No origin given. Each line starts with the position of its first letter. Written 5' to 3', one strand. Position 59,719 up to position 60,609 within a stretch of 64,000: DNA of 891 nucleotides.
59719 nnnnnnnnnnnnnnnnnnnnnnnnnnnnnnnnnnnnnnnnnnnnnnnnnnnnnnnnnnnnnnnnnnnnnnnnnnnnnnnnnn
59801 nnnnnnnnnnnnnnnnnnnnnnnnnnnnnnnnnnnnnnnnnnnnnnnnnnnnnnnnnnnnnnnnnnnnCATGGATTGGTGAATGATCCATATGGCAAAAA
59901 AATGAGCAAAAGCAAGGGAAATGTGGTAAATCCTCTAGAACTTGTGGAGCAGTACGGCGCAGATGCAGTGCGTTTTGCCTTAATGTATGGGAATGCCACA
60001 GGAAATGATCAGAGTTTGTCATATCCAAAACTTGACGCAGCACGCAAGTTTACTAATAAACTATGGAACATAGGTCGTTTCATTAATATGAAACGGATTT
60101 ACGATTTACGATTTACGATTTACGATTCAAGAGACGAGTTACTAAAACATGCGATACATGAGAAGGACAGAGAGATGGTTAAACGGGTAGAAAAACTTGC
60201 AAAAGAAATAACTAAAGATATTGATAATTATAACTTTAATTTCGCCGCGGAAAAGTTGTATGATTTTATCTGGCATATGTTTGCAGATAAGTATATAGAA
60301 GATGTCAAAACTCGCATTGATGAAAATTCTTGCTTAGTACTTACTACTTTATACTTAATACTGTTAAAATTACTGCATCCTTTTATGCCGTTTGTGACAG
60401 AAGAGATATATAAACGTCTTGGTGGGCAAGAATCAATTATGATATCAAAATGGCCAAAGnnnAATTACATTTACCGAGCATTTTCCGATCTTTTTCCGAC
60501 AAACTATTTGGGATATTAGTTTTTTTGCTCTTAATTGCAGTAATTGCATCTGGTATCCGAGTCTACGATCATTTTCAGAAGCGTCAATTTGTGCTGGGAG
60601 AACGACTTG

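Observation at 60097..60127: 28-nt arrays of four heptanucleotides embedded in frame in essential genes (valS copy)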

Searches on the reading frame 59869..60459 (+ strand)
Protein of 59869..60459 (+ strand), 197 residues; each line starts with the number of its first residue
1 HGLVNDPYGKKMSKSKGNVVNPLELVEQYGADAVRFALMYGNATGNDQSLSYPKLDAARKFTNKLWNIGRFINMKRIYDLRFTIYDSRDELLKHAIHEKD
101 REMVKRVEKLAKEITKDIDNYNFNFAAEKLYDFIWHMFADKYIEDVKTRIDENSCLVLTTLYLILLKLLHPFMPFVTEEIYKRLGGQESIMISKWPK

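Call 58: search_solved_structures(query=window:59869-60459:+, max_evalue=0.001, show_alignments=2)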
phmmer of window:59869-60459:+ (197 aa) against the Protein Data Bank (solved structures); distinct sequences matched with E-value up to 0.001: 53.
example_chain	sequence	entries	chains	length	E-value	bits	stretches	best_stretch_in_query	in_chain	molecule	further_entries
1gax_A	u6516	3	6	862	2.4e-37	132.1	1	1-197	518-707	VALYL-TRNA SYNTHETASE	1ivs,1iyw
1wz2_A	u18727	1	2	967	8.2e-18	68.4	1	9-197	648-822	Leucyl-tRNA synthetase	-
4xkz_A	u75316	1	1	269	1.5e-15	61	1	63-196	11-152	Valine-tRNA ligase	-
8c8v_A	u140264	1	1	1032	2e-15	60.5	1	3-195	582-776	Isoleucine--tRNA ligase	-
8c9d_A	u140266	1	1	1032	2e-15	60.5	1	3-195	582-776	Isoleucine--tRNA ligase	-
8c8w_A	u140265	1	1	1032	2.1e-15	60.5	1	3-195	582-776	Isoleucine--tRNA ligase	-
8c8u_A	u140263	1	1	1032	2.1e-15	60.5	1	3-195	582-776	Isoleucine--tRNA ligase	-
1ile_A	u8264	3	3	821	3.9e-15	59.6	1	1-196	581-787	ISOLEUCYL-TRNA SYNTHETASE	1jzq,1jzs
5ah5_A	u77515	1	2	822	4.1e-13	53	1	2-196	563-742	LEUCINE--TRNA LIGASE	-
1wkb_A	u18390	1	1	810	3.8e-12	49.9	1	9-185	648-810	Leucyl-tRNA synthetase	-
7wpi_A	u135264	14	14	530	1.1e-10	45.1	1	10-184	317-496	Methionine--tRNA ligase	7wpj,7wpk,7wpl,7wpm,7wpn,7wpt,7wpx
4qrd_A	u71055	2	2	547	1.2e-10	45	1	10-184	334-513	Methionyl-tRNA synthetase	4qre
3ziu_A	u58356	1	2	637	1.3e-10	44.8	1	2-196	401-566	LEUCYL-TRNA SYNTHETASE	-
8c9e_A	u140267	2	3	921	5.7e-09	39.5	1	1-185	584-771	Isoleucine--tRNA ligase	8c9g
8c9f_A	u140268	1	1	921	5.7e-09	39.5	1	1-185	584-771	Isoleucine--tRNA ligase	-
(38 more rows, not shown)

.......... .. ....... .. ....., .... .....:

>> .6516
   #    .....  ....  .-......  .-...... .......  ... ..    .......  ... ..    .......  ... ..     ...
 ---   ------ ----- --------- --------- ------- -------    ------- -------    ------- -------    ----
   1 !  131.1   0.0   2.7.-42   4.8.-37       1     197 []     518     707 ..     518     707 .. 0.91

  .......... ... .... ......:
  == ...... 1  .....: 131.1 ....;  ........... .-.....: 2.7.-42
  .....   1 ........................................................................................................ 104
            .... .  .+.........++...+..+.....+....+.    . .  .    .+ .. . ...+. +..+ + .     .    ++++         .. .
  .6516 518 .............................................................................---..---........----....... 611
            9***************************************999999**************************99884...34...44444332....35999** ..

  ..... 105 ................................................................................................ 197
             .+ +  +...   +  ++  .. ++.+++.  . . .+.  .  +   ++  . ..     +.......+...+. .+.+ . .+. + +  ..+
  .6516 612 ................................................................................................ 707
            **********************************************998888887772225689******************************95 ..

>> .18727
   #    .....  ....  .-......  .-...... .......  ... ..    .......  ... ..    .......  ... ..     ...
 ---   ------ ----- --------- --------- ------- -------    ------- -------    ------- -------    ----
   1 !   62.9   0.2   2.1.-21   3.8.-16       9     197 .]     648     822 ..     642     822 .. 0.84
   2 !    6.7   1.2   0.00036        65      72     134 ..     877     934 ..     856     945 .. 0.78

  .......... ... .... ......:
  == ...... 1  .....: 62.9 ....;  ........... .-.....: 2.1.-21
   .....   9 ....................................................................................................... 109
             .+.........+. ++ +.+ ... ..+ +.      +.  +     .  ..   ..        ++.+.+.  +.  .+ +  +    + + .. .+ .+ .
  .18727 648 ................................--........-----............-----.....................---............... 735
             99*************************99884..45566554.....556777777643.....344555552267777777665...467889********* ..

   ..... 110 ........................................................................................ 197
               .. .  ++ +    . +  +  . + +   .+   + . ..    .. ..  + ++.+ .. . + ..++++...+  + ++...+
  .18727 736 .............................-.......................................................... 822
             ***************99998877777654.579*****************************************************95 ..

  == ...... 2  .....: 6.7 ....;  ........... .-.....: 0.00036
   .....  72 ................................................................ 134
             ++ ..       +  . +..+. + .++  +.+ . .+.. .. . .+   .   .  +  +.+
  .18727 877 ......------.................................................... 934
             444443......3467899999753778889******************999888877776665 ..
